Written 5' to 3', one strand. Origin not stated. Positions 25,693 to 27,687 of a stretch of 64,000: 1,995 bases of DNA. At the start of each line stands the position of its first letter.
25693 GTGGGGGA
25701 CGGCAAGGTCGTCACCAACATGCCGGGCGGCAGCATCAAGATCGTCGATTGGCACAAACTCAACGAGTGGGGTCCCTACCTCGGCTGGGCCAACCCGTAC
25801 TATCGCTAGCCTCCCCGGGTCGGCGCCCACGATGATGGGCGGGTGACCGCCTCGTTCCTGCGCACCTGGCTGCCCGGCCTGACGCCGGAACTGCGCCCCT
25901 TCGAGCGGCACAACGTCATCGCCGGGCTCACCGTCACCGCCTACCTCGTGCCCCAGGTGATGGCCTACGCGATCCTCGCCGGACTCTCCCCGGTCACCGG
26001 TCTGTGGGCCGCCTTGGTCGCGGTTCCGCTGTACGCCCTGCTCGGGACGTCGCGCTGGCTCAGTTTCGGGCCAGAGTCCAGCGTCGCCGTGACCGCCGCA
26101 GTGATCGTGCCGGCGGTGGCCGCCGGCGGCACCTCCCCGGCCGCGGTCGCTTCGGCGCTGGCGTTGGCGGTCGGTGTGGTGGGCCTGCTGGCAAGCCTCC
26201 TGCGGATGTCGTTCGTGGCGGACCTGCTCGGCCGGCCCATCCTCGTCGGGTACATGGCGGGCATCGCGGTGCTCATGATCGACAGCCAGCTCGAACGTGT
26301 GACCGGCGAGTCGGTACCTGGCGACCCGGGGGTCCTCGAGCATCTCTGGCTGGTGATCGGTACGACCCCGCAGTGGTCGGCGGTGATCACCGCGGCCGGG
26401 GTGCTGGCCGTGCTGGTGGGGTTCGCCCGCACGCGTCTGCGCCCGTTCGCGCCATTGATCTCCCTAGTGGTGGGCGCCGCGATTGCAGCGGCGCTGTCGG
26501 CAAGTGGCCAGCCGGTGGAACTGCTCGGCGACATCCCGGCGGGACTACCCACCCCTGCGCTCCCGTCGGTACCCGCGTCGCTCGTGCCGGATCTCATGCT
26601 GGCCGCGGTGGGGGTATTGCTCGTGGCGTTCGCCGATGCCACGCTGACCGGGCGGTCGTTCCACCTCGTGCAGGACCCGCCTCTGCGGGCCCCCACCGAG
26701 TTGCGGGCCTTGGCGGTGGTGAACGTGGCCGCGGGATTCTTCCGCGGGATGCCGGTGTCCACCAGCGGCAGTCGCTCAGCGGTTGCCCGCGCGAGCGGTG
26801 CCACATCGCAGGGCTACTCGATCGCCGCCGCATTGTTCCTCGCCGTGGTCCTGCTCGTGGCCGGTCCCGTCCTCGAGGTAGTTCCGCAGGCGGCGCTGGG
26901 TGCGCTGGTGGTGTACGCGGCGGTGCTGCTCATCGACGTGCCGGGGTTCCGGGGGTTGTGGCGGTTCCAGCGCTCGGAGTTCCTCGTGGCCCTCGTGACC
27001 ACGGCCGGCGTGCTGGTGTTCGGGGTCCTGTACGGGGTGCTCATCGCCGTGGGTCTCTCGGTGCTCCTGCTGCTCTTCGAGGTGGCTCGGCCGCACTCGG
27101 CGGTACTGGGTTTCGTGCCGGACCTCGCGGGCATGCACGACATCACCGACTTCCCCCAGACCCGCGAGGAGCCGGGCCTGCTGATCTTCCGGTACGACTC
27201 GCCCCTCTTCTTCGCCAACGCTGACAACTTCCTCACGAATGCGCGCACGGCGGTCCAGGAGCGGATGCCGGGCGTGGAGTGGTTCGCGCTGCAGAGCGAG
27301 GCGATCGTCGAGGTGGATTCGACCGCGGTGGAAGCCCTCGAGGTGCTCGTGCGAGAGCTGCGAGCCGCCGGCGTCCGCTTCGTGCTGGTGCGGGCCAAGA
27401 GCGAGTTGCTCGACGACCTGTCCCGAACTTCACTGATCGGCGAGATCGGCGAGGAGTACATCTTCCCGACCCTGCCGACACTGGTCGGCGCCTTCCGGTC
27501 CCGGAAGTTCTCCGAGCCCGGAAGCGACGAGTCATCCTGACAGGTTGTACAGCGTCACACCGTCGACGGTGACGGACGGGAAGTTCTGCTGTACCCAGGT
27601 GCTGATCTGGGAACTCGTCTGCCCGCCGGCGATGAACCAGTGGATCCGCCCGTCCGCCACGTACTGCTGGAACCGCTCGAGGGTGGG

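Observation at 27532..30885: A translationally coupled three-gene envelope-glycosylation operon is saturated with frameshifts while both flanking genes are intact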

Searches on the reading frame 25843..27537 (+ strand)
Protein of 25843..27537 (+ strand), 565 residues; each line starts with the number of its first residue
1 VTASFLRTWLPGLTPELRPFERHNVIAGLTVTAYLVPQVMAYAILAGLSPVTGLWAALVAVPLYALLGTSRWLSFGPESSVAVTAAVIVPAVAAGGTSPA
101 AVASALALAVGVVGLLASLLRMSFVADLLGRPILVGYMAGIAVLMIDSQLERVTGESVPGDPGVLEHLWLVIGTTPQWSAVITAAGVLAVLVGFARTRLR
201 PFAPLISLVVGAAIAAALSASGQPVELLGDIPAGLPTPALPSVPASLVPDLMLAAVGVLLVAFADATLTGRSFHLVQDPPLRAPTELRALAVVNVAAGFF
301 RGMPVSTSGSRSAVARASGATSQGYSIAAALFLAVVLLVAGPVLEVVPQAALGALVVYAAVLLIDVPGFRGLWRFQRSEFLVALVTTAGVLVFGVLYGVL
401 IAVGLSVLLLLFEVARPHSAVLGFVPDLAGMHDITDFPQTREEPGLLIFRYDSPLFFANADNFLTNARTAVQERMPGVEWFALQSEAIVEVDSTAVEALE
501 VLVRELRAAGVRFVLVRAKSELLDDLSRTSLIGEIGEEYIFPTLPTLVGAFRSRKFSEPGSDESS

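Call 5: find_encoding_contigs(protein=window:25843-27537:+, flank=10000, max_places=10)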
Protein window:25843-27537:+ (565 aa): no gene with exactly this product is on record in the collection.

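Call 15: find_homologous_proteins(query=window:25843-27537:+, max_evalue=1e-100)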
Query window:25843-27537:+ (565 aa): 4155 proteins with E <= 1e-100 among 8000 candidates; the best 120 are listed.
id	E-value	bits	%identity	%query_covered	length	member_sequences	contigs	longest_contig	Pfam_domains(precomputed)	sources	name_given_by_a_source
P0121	0.0e+0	1163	100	100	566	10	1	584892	PF01740.27,PF00916.27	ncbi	-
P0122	0.0e+0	1043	88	100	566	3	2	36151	PF01740.27,PF00916.27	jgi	-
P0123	2.8e-267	906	78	100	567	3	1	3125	PF01740.27,PF00916.27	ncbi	-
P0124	2.1e-265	900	75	100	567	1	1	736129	PF01740.27,PF00916.27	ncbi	-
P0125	7.8e-264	895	76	99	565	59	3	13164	PF01740.27,PF00916.27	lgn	-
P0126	9.3e-261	884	75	99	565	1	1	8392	PF01740.27,PF00916.27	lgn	-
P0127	4.4e-251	853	74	98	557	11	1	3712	PF01740.27,PF00916.27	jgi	-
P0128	2.0e-248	844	74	98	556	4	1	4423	PF01740.27,PF00916.27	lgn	-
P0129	2.0e-247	840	76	95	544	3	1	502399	PF01740.27,PF00916.27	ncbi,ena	-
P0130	8.2e-243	825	72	98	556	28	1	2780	PF01740.27,PF00916.27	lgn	-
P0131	1.1e-242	825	72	98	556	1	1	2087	PF01740.27,PF00916.27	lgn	-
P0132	2.0e-242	824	73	98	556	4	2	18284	PF01740.27,PF00916.27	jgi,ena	-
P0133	8.0e-242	822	74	97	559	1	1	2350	PF01740.27,PF00916.27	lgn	-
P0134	7.4e-241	819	73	97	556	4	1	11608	PF01740.27,PF00916.27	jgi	jgi:high affinity sulfate transporter 1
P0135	9.6e-238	809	72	98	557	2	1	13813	PF01740.27,PF00916.27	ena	-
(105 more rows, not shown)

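Call 16: find_encoding_contigs(protein=P0121, flank=10000, max_places=10)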
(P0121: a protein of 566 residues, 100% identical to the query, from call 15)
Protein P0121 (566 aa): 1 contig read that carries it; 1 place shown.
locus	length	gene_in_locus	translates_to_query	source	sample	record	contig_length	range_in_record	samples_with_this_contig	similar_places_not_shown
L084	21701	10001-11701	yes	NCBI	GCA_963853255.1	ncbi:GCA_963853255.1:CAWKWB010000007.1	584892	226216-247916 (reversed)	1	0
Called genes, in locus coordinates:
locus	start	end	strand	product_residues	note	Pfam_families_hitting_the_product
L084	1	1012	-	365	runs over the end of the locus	PF04371:PAD_porph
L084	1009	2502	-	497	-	PF00324:AA_permease, PF13520:AA_permease_2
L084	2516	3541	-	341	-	PF02729:OTCace_N, PF00185:OTCace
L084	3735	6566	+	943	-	PF08448:PAS_4, PF00989:PAS, PF08447:PAS_3, PF08448:PAS_4, PF13426:PAS_9, PF08447:PAS_3, PF00989:PAS, PF13188:PAS_8, +7 more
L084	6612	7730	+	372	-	PF11288:DUF3089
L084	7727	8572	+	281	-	PF00583:Acetyltransf_1, PF13673:Acetyltransf_10, PF13508:Acetyltransf_7 (weak), PF18014:Acetyltransf_18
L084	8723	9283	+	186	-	-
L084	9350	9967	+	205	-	-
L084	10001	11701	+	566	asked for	PF00916:Sulfate_transp, PF01740:STAS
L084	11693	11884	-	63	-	PF24878:YkcB_C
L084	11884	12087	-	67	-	-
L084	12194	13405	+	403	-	PF07690:MFS_1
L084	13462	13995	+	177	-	-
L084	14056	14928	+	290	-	-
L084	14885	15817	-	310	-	PF26571:VldE, PF01471:PG_binding_1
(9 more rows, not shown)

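Call 17: list_cluster_members(proteins=[P0121, P0122, P0001, P0002])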
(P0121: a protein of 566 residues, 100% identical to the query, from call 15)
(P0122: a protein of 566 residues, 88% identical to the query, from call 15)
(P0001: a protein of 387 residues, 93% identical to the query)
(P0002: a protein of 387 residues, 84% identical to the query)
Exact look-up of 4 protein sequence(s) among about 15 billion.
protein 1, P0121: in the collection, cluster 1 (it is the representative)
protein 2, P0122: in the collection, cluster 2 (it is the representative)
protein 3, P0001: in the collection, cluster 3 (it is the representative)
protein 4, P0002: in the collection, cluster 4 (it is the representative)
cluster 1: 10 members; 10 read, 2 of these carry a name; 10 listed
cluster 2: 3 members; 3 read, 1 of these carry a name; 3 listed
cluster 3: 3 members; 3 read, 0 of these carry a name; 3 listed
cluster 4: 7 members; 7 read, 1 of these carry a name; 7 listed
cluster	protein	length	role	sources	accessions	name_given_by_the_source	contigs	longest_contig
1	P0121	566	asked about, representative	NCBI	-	-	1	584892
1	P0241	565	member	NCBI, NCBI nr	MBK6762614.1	MAG: STAS domain-containing protein [Micrococcales bacterium] | STAS domain-containing protein [Micrococcales bacterium]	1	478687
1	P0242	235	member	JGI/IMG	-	sulfate permease, SulP family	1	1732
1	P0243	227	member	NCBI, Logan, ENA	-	-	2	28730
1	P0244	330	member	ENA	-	-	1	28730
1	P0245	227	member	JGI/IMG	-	-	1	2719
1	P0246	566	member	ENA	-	-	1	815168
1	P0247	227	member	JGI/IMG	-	-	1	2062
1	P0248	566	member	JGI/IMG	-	-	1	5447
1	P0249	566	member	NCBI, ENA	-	-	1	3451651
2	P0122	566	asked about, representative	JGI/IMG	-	-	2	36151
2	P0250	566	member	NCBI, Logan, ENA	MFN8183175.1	MAG: SulP family inorganic anion transporter [Candidatus Nanopelagicales bacterium]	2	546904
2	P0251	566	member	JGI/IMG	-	-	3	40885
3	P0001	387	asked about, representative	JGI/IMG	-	-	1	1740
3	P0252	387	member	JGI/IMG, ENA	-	-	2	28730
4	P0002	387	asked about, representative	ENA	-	-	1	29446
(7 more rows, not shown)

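Call 18: find_encoding_contigs(protein=P0249, flank=10000, max_places=5)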
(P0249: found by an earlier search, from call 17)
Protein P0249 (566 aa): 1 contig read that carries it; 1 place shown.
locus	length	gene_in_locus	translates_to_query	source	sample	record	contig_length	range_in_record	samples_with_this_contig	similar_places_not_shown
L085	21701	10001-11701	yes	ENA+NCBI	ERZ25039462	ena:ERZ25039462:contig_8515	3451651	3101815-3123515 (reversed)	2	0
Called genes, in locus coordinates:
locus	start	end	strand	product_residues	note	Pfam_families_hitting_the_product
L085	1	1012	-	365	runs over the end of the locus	PF04371:PAD_porph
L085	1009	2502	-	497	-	PF00324:AA_permease, PF13520:AA_permease_2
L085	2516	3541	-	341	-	PF02729:OTCace_N, PF00185:OTCace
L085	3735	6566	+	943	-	PF08448:PAS_4, PF00989:PAS, PF08447:PAS_3, PF08448:PAS_4, PF13426:PAS_9, PF08447:PAS_3, PF00989:PAS, PF13188:PAS_8, +7 more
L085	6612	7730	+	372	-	PF11288:DUF3089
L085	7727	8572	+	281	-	PF00583:Acetyltransf_1, PF13673:Acetyltransf_10, PF13508:Acetyltransf_7 (weak), PF18014:Acetyltransf_18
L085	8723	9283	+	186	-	-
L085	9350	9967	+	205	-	-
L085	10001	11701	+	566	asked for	PF00916:Sulfate_transp, PF01740:STAS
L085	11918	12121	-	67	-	-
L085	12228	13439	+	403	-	PF07690:MFS_1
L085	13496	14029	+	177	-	-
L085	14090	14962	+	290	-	-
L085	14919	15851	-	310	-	PF26571:VldE, PF01471:PG_binding_1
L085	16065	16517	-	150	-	PF00903:Glyoxalase, PF13669:Glyoxalase_4 (weak)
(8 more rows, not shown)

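Call 19: find_encoding_contigs(protein=P0246, flank=10000, max_places=5)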
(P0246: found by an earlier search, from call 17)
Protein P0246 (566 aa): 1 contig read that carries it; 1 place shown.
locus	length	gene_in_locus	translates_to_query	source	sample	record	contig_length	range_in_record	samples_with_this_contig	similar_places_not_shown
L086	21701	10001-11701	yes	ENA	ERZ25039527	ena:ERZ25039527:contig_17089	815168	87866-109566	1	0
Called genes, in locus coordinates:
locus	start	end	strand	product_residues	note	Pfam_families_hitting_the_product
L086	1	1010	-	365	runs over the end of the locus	PF04371:PAD_porph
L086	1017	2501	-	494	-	PF00324:AA_permease, PF13520:AA_permease_2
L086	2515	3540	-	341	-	PF02729:OTCace_N, PF00185:OTCace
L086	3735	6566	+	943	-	PF08448:PAS_4, PF00989:PAS, PF08447:PAS_3, PF08448:PAS_4, PF13426:PAS_9, PF08447:PAS_3, PF00989:PAS, PF13188:PAS_8, +7 more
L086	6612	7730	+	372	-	PF11288:DUF3089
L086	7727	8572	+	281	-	PF00583:Acetyltransf_1, PF13673:Acetyltransf_10, PF13508:Acetyltransf_7 (weak), PF18014:Acetyltransf_18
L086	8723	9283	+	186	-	-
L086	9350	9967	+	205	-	-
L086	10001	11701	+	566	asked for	PF00916:Sulfate_transp, PF01740:STAS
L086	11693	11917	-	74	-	PF24878:YkcB_C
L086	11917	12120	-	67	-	-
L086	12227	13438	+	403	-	PF07690:MFS_1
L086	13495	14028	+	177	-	-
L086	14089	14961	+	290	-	-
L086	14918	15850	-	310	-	PF26571:VldE, PF01471:PG_binding_1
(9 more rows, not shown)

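Call 20: find_encoding_contigs(protein=P0241, flank=10000, max_places=5)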
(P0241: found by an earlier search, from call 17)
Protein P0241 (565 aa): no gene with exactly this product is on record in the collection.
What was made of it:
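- Tried and rejected: The source genome's genes are apparently not indexed, and P0241 could not be located either (call 20).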

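Call 21: find_encoding_contigs(protein=P0252, flank=10000, max_places=5)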
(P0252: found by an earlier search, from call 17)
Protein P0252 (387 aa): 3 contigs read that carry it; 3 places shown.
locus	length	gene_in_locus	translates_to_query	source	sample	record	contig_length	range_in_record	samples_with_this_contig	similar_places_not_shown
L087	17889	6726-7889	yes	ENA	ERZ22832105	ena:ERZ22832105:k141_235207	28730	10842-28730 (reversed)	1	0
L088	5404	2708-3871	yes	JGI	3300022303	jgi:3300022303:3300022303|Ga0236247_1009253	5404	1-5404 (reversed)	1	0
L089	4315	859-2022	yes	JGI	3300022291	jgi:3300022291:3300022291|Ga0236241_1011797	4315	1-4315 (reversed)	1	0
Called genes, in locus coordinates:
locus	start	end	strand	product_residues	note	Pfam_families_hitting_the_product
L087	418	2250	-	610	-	PF17297:PEPCK_N, PF00821:PEPCK_GTP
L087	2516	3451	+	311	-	PF26571:VldE, PF01471:PG_binding_1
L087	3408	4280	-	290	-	PF06054:CoiA_nuc (faint)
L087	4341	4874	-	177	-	-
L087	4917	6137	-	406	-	PF07690:MFS_1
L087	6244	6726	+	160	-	-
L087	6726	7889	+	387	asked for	PF00535:Glycos_transf_2, PF04138:GtrA_DPMS_TM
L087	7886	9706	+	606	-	PF13231:PMT_2, PF24878:YkcB_C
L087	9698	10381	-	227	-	PF00916:Sulfate_transp (weak), PF01740:STAS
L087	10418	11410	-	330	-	PF00916:Sulfate_transp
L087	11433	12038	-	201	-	-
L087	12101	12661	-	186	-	-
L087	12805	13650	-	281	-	PF00583:Acetyltransf_1, PF13673:Acetyltransf_10, PF13508:Acetyltransf_7 (weak), PF18014:Acetyltransf_18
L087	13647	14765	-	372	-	PF11288:DUF3089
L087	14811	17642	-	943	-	PF00989:PAS, PF08447:PAS_3, PF08448:PAS_4, PF08448:PAS_4, PF13426:PAS_9, PF08447:PAS_3, PF00989:PAS, PF13188:PAS_8, +7 more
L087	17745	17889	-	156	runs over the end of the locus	PF00293:NUDIX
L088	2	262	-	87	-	?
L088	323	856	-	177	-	PF05257:CHAP (weak)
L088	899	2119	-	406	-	PF07690:MFS_1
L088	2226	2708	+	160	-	-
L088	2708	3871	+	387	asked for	PF00535:Glycos_transf_2, PF04138:GtrA_DPMS_TM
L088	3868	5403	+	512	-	?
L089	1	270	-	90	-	?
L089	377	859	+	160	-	-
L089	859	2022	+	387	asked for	PF00535:Glycos_transf_2, PF04138:GtrA_DPMS_TM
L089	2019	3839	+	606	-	PF13231:PMT_2, PF24878:YkcB_C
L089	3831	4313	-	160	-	?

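Call 29: find_encoding_contigs(protein=P0248, flank=10000, max_places=5)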
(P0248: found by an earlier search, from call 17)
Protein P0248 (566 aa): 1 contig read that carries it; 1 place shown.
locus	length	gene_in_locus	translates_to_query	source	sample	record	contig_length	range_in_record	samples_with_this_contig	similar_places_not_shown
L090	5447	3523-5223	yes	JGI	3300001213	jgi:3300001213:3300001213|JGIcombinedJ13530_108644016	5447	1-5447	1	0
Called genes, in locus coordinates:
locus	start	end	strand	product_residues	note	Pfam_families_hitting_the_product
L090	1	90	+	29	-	?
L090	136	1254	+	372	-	PF11288:DUF3089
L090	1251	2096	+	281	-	PF00583:Acetyltransf_1, PF13673:Acetyltransf_10, PF13508:Acetyltransf_7 (weak), PF18014:Acetyltransf_18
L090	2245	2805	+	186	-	-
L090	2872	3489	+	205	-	-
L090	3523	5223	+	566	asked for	PF00916:Sulfate_transp, PF01740:STAS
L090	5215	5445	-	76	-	?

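Call 32: find_related_loci(query=L087:7886-9703:+, collection=metagenome_contigs, flank=6000)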
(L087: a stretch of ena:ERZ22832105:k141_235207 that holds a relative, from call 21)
Query L087:7886-9703:+ (606 aa) in metagenome_contigs; peptide patterns used: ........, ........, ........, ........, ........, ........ (x = any residue, [..] = any of these).
600 stretches matched a pattern (row limit reached: there are more); 552 encode a relative of the query (tblastn E <= 1e-3); the best 80 are kept; 80 distinct loci.
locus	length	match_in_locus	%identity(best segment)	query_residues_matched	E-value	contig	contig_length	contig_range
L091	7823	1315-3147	76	1-605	0e+0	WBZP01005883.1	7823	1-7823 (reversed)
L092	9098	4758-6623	73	1-605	0e+0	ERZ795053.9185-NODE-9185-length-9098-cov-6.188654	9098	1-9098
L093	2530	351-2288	54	13-605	1e-179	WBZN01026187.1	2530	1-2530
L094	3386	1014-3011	48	13-605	3e-174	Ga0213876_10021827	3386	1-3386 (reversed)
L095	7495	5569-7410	53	19-566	2e-162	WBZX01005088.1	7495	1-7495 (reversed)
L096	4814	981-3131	44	6-605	4e-164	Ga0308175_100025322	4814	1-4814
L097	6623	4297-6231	49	18-605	9e-160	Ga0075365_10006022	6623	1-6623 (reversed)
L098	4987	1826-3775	52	17-605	8e-162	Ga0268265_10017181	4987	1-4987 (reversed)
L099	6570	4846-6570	52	27-601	3e-158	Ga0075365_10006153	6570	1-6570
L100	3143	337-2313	51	17-605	4e-165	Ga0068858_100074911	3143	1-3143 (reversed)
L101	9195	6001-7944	47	13-605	2e-156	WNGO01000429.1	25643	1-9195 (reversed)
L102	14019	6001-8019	51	19-605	7e-156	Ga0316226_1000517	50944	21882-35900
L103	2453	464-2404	51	13-605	5e-166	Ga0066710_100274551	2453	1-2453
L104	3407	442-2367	47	19-605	1e-161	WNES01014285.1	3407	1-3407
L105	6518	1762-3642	52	4-604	1e-154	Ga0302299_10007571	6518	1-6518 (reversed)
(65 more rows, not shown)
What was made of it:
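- Tried and rejected: A scan of JGI metagenome contigs with the L087 GT-C protein gave at most 76% (call 32).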

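Call 35: search_protein_families(library=pfam, proteins=[L087:6244-6723:+, L087:6726-7886:+, L087:7886-9703:+], max_evalue=0.001)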
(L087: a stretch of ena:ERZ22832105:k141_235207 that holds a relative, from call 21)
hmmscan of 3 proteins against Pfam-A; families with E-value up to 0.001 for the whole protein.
L087:6244-6723:+ (160 aa): 0 families

L087:6726-7886:+ (387 aa): 2 families
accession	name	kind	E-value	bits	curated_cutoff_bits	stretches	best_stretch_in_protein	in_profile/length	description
PF00535.33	Glycos_transf_2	-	9.6e-24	84.6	23.3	1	20-179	2-161/168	Glycosyl transferase family 2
PF04138.20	GtrA_DPMS_TM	-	1.5e-10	41.7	26.1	1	267-382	1-117/117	GtrA/DPMS, transmembrane domain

L087:7886-9703:+ (606 aa): 2 families
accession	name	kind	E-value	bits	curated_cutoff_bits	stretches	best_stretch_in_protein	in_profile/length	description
PF24878.1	YkcB_C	-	1.5e-32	111.8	27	1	501-590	1-85/85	Putative mannosyltransferase YkcB-like, C-terminal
PF13231.12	PMT_2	-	3e-32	112.5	26.1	1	75-227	1-158/160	Dolichyl-phosphate-mannose-protein mannosyltransferase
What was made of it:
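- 27532..29294 (-): GT-C glycosyltransferase gene (PMT_2 + YkcB_C), broken by about 30 frameshifting indels between 29297 and 27883. The last ~350 bp (C-terminal YkcB_C part) are in one frame. The intact ortholog L087:7886-9703 hits PF13231 (112.5 bits) and PF24878 (111.8 bits) (call 35).
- On GT2 polyprenyl-phosphate glycosyltransferase with GtrA/DPMS transmembrane domain: The intact ortholog L087 scores 84.6 and 41.7 bits against cutoffs of 23.3 and 26.1 (call 35).
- On GT-C (ArnT/PMT-like, YkcB type) glycosyltransferase: L087 ortholog scores 112.5 and 111.8 bits (call 35).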
